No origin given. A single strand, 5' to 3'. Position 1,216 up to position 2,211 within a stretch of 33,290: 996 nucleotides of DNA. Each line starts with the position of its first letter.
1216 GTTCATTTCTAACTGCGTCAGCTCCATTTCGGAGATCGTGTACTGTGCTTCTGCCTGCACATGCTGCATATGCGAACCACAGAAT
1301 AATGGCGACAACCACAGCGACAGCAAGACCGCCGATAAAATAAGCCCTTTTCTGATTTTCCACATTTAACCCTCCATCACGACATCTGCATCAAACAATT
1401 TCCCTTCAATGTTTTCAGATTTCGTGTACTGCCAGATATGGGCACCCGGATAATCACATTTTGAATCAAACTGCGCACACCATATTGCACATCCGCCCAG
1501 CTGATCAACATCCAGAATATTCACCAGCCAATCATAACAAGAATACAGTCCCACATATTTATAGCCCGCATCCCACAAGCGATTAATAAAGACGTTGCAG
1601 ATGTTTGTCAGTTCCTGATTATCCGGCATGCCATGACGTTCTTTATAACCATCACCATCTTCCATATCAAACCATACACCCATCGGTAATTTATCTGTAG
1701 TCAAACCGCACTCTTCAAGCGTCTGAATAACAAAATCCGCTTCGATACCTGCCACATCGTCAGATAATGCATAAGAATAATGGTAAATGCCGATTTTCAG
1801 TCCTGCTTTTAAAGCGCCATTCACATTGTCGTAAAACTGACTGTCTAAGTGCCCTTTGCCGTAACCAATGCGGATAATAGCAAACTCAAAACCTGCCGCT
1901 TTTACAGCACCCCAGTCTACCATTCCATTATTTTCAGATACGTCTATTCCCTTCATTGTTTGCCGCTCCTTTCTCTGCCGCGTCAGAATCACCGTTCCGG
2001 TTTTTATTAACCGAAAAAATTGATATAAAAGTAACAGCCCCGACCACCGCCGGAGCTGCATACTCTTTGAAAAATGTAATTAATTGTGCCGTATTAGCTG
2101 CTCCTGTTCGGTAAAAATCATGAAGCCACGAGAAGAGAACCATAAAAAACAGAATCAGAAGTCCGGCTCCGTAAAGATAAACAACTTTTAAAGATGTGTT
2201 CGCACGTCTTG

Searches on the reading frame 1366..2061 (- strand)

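Call 98: search_protein_families(library=phrogs, proteins=[window:1366-2061:-], max_evalue=0.00001)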
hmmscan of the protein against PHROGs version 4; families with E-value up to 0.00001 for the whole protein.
window:1366-2061:- (231 aa): 5 families
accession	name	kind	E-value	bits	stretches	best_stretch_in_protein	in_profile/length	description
phrog_291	-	lysis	1.3e-40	140.6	1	22-230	99-307/509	endolysin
phrog_6745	-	lysis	1.2e-34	120.9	1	34-203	2-159/396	endolysin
phrog_6219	-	lysis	1.1e-22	82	1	36-221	2-177/326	endolysin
phrog_3084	-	lysis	2e-10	41.3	1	32-221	155-346/468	endolysin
phrog_35916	-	unknown function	1.2e-09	38.6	1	50-228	22-205/488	-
